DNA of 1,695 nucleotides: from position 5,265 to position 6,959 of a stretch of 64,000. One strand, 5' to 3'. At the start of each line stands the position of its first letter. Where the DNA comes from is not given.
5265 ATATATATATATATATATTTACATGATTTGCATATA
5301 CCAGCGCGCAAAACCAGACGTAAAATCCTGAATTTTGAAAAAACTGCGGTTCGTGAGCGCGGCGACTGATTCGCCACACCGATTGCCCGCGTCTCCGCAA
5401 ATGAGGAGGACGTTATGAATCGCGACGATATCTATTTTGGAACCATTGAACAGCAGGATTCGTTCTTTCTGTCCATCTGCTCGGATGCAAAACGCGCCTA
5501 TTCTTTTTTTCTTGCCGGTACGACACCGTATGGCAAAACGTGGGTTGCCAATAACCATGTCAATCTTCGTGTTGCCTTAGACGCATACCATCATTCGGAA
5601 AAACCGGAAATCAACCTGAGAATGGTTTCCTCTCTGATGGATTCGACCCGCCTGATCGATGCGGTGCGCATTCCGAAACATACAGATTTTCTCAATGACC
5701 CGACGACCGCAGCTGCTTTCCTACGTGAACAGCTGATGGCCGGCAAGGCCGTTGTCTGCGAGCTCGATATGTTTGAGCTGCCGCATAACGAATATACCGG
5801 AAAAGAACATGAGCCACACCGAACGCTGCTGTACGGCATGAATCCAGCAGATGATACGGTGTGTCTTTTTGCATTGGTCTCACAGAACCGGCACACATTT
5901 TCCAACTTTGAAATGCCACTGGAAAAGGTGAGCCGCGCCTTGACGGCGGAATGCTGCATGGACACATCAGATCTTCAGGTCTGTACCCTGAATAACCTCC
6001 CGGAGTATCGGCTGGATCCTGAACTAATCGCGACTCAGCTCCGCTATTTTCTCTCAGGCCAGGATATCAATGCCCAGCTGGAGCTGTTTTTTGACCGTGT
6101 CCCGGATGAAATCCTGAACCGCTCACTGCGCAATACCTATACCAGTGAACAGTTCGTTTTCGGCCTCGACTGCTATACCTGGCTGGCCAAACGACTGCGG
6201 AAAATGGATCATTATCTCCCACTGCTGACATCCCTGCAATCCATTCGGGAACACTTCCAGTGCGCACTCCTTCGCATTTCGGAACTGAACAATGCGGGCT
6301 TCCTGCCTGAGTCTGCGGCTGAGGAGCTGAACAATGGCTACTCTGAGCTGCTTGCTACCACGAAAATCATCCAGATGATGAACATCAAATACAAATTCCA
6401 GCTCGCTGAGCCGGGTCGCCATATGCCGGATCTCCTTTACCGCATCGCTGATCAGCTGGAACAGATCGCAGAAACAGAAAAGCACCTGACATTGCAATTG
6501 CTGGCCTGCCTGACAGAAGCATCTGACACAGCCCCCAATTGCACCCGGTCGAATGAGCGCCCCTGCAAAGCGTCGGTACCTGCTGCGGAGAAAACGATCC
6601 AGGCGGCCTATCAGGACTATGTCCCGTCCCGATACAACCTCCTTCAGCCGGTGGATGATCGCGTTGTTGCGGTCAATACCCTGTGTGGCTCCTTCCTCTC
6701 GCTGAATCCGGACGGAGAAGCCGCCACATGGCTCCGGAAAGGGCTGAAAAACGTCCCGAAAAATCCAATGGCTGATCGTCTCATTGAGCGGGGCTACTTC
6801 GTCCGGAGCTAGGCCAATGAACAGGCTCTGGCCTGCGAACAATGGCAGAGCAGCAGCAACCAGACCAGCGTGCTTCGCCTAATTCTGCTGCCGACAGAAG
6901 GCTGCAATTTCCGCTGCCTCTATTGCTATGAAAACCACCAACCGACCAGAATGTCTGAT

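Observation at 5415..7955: rSAM/SPASM maturase apparently fused to a large unassigned N-terminal domain (846 codons if read through)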

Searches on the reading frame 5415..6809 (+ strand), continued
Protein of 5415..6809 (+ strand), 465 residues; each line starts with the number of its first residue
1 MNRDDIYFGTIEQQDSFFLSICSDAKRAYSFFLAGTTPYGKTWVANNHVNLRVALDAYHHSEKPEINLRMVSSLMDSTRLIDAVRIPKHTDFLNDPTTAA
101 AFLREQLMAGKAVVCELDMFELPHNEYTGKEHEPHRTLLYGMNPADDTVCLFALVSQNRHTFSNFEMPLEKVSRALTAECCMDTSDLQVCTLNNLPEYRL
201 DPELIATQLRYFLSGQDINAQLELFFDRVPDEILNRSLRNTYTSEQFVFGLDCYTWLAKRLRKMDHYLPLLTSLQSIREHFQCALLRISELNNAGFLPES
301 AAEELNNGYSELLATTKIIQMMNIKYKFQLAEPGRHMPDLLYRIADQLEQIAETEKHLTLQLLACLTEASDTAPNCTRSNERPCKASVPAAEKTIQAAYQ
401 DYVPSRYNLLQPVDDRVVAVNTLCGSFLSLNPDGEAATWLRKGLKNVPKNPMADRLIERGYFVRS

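Call 43: find_encoding_contigs(protein=P0007, flank=10000, max_places=3)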
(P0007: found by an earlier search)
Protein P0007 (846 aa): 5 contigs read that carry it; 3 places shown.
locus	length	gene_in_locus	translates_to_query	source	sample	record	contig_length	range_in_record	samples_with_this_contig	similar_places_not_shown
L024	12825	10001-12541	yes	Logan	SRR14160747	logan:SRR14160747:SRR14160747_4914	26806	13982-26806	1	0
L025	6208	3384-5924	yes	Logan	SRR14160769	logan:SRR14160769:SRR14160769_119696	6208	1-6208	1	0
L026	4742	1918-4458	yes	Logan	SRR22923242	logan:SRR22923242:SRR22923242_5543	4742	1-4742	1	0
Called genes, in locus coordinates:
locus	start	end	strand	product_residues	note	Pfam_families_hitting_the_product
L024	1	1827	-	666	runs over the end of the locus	PF02401:LYTB, PF00575:S1, PF24685:OB_RRP5_4th (faint), PF00575:S1, PF21710:Spt6_S1 (weak), PF00575:S1, PF23459:S1_RRP5 (weak)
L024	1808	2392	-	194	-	PF01553:Acyltransferase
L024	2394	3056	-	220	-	PF02224:Cytidylate_kin, PF13189:Cytidylate_kin2 (weak), PF13238:AAA_18 (faint), PF13207:AAA_17 (faint)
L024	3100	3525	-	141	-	PF09021:HutP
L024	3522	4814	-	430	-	PF03486:HI0933_like, PF07992:Pyr_redox_2 (faint), PF00890:FAD_binding_2, PF01134:GIDA (weak), PF01266:DAO (faint), PF12831:FAD_oxidored, PF22780:HI0933_like_1st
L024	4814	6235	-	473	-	-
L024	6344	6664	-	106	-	PF05239:PRC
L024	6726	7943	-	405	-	PF14286:DHHW (faint), PF16822:ALGX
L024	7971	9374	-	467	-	PF03062:MBOAT, PF13813:MBOAT_2 (weak)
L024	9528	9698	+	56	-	-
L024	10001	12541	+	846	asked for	PF14399:BtrH_N (weak), PF13353:Fer4_12 (faint), PF04055:Radical_SAM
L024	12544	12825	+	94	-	?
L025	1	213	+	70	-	?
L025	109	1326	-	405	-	PF14286:DHHW (faint), PF16822:ALGX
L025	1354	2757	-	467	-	PF03062:MBOAT, PF13813:MBOAT_2 (weak)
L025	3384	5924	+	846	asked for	PF14399:BtrH_N (weak), PF13353:Fer4_12 (faint), PF04055:Radical_SAM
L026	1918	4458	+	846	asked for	PF14399:BtrH_N (weak), PF13353:Fer4_12 (faint), PF04055:Radical_SAM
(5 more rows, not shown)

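Call 47: predict_structure(alignment_id=A3)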
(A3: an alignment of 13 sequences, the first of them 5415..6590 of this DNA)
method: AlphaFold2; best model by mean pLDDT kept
length: 392 residues; sequences in the alignment: 13
mean_pLDDT: 80.6   pTM: 0.84
mean pLDDT of the five models: 80.6, 79.8, 78.2, 76.9, 75.4
residues with pLDDT >= 90: 155; 70-90: 150; 50-70: 45; < 50: 42
segments of 3 or more residues with pLDDT < 50: 75-77, 233-243, 371-392
pLDDT, mean of each block of 10 residues (from residue 1): 77 81 85 87 87 75 67 58 84 89 96 93 84 92 94 80 92 93 87 75 90 81 57 47 67 92 78 89 96 93 97 94 82 67 94 97 84 39 34 35
secondary structure, 60 per line:
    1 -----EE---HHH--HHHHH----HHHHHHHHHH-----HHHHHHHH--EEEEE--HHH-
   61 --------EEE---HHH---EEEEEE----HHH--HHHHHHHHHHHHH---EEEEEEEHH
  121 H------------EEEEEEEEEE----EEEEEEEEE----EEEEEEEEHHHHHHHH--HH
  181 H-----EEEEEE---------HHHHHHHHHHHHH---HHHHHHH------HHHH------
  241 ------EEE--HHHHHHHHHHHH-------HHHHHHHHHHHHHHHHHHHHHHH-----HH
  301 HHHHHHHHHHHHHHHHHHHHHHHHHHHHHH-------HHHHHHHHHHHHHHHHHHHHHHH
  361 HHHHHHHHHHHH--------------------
elements in order: H16-20 H25-34 H40-47 E50-54 E69-71 E81-86 H96-108 E112-118 E134-143 E148-156 E161-168 H169-176 E187-192 H202-214 H218-224 H231-234 E247-249 H252-263 H271-293 H299-330 H338-372

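Call 49: fold_search(model_id=the predicted structure, library=pdb)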
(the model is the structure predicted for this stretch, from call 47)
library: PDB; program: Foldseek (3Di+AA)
matches with E <= 10: 653; with E <= 0.001: 11
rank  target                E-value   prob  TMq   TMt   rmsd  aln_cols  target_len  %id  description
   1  8gs1_D                3.3e-08  1.00  0.49  0.56   7.0       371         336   12  Crystal structure of AziU2-U3 complex from Streptomyces sahachiroi NRRL2485 (released 2023-09-06)
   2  8gs1_B                8.0e-08  1.00  0.48  0.55   8.2       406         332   14  Crystal structure of AziU2-U3 complex from Streptomyces sahachiroi NRRL2485 (released 2023-09-06)
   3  7wuw_C                1.1e-07  1.00  0.49  0.56   7.1       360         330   13  Crystal structure of AziU3/U2 from Streptomyces sahachiroi (released 2022-09-07)
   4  9qvs                  1.7e-06  1.00  0.49  0.60   7.0       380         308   13  Crystal structure of the CtaG_D144N variant from Ruminiclostridium cellulolyticum (P2(1)-small) (released 2025-10-01)
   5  9qvl                  2.6e-06  1.00  0.45  0.55   8.2       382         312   12  Crystal structure of the CtaG_C11A variant from Ruminiclostridium cellulolyticum (P2(1)2(1)2(1)-small) (released 2025-10-01)
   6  9qvp_A                2.7e-06  1.00  0.47  0.57   9.7       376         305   10  Crystal structure of the CtaG_H128A variant from Ruminiclostridium cellulolyticum (P2(1)2(1)2(1)-medium) (released 2025-10-01)
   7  9quz                  3.8e-06  1.00  0.49  0.60   7.1       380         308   13  Crystal structure of CtaG from Ruminiclostridium cellulolyticum (P2(1)-small) (released 2025-10-01)
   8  9qvk                  4.0e-06  1.00  0.47  0.57   7.9       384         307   11  Crystal structure of the CtaG_C11A variant from Ruminiclostridium cellulolyticum (P2(1)-small) (released 2025-10-01)
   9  9qvq_B                4.0e-06  1.00  0.44  0.54   7.9       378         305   11  Crystal structure of the CtaG_H128A variant from Ruminiclostridium cellulolyticum in complex with PHBA (P2(1)-medium) (released 2025-10-01)
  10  9qvj_A                5.4e-06  1.00  0.50  0.61   6.9       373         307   12  Crystal structure of CtaG from Ruminiclostridium cellulolyticum (P2(1)-medium) (released 2025-10-01)
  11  9qvo                  1.1e-05  1.00  0.48  0.59   7.2       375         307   12  Crystal structure of the CtaG_H128A variant from Ruminiclostridium cellulolyticum (P2(1)-small) (released 2025-10-01)
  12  22oc                  3.2e-02  0.99  0.21  0.38   5.2       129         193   12  Crystal structure of P210 CD lyase (released 2026-03-18)
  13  7xge_G                5.7e-02  0.93  0.16  0.29   8.1       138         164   13  Crystal structure of MCL-1 in complex with computationally designed inhibitor protein (released 2022-07-20)
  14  9exo_A                5.7e-02  0.14  0.15  0.10  23.4       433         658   11  Wzc-K540M-2YE MgADP C1 (released 2025-04-23)
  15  2b5u_A                6.6e-02  0.13  0.13  0.11  28.6       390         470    9  Crystal Structure Of Colicin E3 V206C Mutant In Complex With Its Immunity Protein (released 2006-11-07)
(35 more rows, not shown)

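Call 63: search_protein_families(library=ncbifam, proteins=[L020:2-718:+, L020:736-987:+, L020:5388-7199:+, L019:3483-4829:+, L019:4861-5757:+, L019:1953-2246:+], max_evalue=0.01)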
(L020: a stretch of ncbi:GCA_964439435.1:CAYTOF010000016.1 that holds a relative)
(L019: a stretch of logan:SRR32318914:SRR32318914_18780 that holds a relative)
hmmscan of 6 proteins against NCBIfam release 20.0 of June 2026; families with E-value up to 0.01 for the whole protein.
L020:2-718:+ (239 aa): 5 families
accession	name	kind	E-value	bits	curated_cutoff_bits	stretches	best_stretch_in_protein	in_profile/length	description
TIGR04463.1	rSAM_vs_C_rich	equivalog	1e-10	41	525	1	5-202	213-401/438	TIGR04463 family radical SAM/SPASM RiPP maturase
NF038107.1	rSAM_NF038107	equivalog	4.1e-08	32.4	600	1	4-204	218-409/444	Cys-every-fifth radical SAM/SPASM peptide maturase CefB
TIGR04085.1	rSAM_more_4Fe4S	domain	4.3e-08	33.5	27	1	122-206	1-85/93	SPASM domain-containing protein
TIGR04280.1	geopep_mat_rSAM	hypoth_equivalog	0.00016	20.8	400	1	4-210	215-408/428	geopeptide radical SAM maturase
NF052473.1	rSAM_FlmE_OhkG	exception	0.0079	14.9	500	0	129-220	364-450/481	FlmE/OhkG family radical SAM/SPASM peptide maturase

L020:736-987:+ (84 aa): 10 families
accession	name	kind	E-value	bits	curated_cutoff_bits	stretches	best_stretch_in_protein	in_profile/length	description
NF003464.0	PRK05087.1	equivalog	5.9e-07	29.4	68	1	1-55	1-55/78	D-alanine--poly(phosphoribitol) ligase subunit DltC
NF005798.0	PRK07639.1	equivalog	0.00014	22.2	100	1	30-71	34-75/91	petrobactin biosynthesis protein AsbD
NF002148.0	PRK00982.1-2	subfamily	0.00014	21.7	71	1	2-58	4-60/79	acyl carrier protein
NF002149.0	PRK00982.1-3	equivalog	0.00033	20.5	106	1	2-57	3-58/78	acyl carrier protein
NF002151.0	PRK00982.1-5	equivalog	0.00087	19.4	92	1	2-58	3-59/78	acyl carrier protein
TIGR00517.1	acyl_carrier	equivalog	0.00098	19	70.45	1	2-57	3-58/77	acyl carrier protein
NF058660.1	cispen_ACP_AmcB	equivalog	0.0017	18.5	80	1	4-76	3-77/80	cispentacin biosynthesis acyl carrier protein AmcB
NF005480.0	PRK07081.1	equivalog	0.0022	17.9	72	1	24-78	23-77/83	acyl carrier protein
NF009104.0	PRK12449.1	equivalog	0.003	17.5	70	1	3-58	6-61/80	acyl carrier protein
NF002147.0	PRK00982.1-1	equivalog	0.0071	16.2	84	1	5-59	10-64/83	acyl carrier protein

L020:5388-7199:+ (604 aa): 3 families
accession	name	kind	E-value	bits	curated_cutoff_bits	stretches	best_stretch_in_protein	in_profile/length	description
NF049966.1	QH_SP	equivalog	2.1e-36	125.3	165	1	5-228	2-211/219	subtilisin-like serine protease QhpE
TIGR04066.1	nat_prod_clost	hypoth_equivalog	1.3e-27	96.7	200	1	248-602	1-360/361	TIGR04066 family peptide maturation system protein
TIGR03921.1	T7SS_mycosin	equivalog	4.1e-15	55.7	278.75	1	3-207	15-241/353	type VII secretion-associated serine protease mycosin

L019:3483-4829:+ (449 aa): 47 families (the best 25 are shown)
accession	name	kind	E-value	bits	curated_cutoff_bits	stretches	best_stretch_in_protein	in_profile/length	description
TIGR04068.1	rSAM_ocin_clost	equivalog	1.7e-111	373.4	500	2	8-300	2-282/462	Cys-rich peptide radical SAM maturase CcpM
NF038170.1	lachnocin_rSAM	equivalog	3e-55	187.9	550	1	11-428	7-412/440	lachnocin radical SAM maturase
NF035951.1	rSAM_RumMC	equivalog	2.2e-53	181.7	720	2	14-279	23-296/510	RumMC family radical SAM sactipeptide maturase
NF047865.1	rSAM_PapB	equivalog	1.4e-47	162.5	340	1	96-409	3-314/330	PapB family radical SAM/SPASM ranthipeptide maturase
TIGR04148.1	GG_samocin_CFB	equivalog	5.9e-43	147.6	300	2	94-309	15-232/411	radical SAM peptide maturase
TIGR03906.1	quino_hemo_SAM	equivalog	1.2e-40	139.6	453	2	80-246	78-242/467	quinohemoprotein amine dehydrogenase maturation protein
TIGR04064.1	rSAM_nif11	equivalog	5e-39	134.3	518.7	2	95-246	77-225/459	nif11-like peptide radical SAM maturase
TIGR03974.1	rSAM_six_Cys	equivalog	6.7e-35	120.8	425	1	40-440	44-444/451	thioether cross-link-forming SCIFF peptide maturase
NF040492.1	not_ScfB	exception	2e-31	109.3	855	1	11-440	7-443/450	ScfB-related radical SAM/SPASM orphan maturase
TIGR03978.1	rSAM_paired_1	equivalog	1.3e-27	96.7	370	1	78-247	65-229/466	His-Xaa-Ser system radical SAM maturase HxsB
TIGR04115.1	rSAM_Cxxx_rpt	equivalog_domain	1.5e-23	83.8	350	1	98-437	4-352/359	radical SAM peptide maturase, CXXX-repeat target family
TIGR03942.1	sulfatase_rSAM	equivalog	5.7e-22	78.3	349.45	1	102-252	7-155/363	anaerobic sulfatase maturase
TIGR04280.1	geopep_mat_rSAM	hypoth_equivalog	1.5e-19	70.3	400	1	99-245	87-230/428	geopeptide radical SAM maturase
TIGR04334.1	rSAM_Clo7bot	equivalog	1.8e-17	63.1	600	1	34-249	32-238/440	radical SAM/SPASM domain Clo7bot peptide maturase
NF041707.1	rSAM_YhhB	equivalog_domain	4.8e-17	61.9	445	1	100-294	6-200/369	cyclophane-forming radical SAM/SPASM peptide maturase YhhB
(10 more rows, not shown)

L019:4861-5757:+ (299 aa): 0 families

L019:1953-2246:+ (98 aa): 16 families
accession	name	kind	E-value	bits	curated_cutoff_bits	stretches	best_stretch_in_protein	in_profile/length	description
NF058660.1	cispen_ACP_AmcB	equivalog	1.9e-08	34.4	80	1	29-80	25-76/80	cispentacin biosynthesis acyl carrier protein AmcB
NF009104.0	PRK12449.1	equivalog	1.7e-07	31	70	1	1-78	1-74/80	acyl carrier protein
NF002147.0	PRK00982.1-1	equivalog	7.8e-07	28.8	84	1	3-80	5-78/83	acyl carrier protein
NF005798.0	PRK07639.1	equivalog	1.2e-06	28.9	100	1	1-81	1-80/91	petrobactin biosynthesis protein AsbD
NF005480.0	PRK07081.1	equivalog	5.1e-06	26.3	72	1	28-85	22-79/83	acyl carrier protein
NF002148.0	PRK00982.1-2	subfamily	6.7e-06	25.9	71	1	5-80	4-75/79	acyl carrier protein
NF005079.0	PRK06508.1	equivalog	6.9e-06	26.4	83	1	31-62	27-58/93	acyl carrier protein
NF002151.0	PRK00982.1-5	equivalog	2.1e-05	24.6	92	1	27-77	23-71/78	acyl carrier protein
NF040636.1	AcpM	exception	2.1e-05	24.4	146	1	7-79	3-75/93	meromycolate extension acyl carrier protein AcpM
NF002150.0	PRK00982.1-4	subfamily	5.3e-05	23.4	66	1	1-80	1-76/80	acyl carrier protein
NF003464.0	PRK05087.1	equivalog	8.8e-05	22.5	68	1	5-80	2-75/78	D-alanine--poly(phosphoribitol) ligase subunit DltC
NF004533.0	PRK05883.1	equivalog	9.1e-05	22.2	72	1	32-64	48-80/100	acyl carrier protein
TIGR04069.1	ocin_ACP_rel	hypoth_equivalog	0.00017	22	70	1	5-79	1-77/77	peptide maturation system acyl carrier-related protein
TIGR00517.1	acyl_carrier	equivalog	0.00098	19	70.45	1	29-79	25-73/77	acyl carrier protein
NF052616.1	ACP_for_OlsHI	equivalog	0.0035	17.7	130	1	4-86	2-81/83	ornithine lipid biosynthesis acyl carrier protein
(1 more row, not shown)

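Call 72: find_encoding_contigs(protein=P0020, flank=9000, max_places=2)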
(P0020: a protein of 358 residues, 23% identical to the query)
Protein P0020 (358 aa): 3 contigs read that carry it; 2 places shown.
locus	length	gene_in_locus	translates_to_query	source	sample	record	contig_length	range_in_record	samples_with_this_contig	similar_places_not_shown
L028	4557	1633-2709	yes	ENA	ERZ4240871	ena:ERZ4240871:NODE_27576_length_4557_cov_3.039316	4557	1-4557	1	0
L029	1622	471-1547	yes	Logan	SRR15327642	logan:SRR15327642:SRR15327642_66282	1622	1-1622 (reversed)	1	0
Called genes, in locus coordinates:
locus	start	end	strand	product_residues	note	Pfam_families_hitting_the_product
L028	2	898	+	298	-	?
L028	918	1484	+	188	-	PF00005:ABC_tran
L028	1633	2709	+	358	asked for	-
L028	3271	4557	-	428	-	?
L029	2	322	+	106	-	?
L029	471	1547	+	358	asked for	-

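Call 73: find_encoding_contigs(protein=P0023, flank=9000, max_places=2)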
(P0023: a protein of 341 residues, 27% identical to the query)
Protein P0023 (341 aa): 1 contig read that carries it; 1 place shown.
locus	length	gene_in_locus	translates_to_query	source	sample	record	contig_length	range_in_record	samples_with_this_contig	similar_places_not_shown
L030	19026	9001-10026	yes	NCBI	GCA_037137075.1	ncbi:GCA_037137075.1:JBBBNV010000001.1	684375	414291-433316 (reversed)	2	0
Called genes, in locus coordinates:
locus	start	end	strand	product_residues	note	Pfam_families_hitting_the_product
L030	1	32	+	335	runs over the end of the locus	PF01408:GFO_IDH_MocA, PF02894:GFO_IDH_MocA_C (weak), PF22725:GFO_IDH_MocA_C3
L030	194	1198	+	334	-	PF00005:ABC_tran, PF13304:AAA_21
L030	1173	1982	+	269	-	PF06182:ABC2_membrane_6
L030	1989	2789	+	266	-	PF06182:ABC2_membrane_6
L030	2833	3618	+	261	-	PF00483:NTP_transferase, PF12804:NTP_transf_3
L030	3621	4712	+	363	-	PF01073:3Beta_HSD, PF01370:Epimerase, PF07993:NAD_binding_4, PF16363:GDP_Man_Dehyd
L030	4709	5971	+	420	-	PF03721:UDPG_MGDP_dh_N, PF00984:UDPG_MGDP_dh, PF03720:UDPG_MGDP_dh_C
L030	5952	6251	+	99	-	PF00550:PP-binding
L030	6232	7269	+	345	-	PF00296:Bac_luciferase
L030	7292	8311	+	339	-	PF14399:BtrH_N (weak)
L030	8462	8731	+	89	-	PF00550:PP-binding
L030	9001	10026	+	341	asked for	PF14399:BtrH_N (weak)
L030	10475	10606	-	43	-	-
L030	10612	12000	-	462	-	PF00206:Lyase_1, PF10415:FumaraseC_C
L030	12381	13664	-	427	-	PF22515:DUF6996, PF22518:DUF6997, PF23871:DUF7226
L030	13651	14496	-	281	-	PF02086:MethyltransfD12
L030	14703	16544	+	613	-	PF02518:HATPase_c (weak), PF13589:HATPase_c_3, PF00183:HSP90 (weak)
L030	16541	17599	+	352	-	-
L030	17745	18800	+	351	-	-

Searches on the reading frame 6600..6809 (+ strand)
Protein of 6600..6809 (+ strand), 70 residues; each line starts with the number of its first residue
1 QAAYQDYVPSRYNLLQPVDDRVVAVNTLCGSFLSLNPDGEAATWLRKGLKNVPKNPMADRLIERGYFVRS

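Call 6: search_protein_families(library=ncbifam, proteins=[window:6600-6809:+], max_evalue=0.1)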
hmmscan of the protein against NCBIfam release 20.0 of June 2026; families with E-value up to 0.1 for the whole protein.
window:6600-6809:+ (70 aa): 0 families
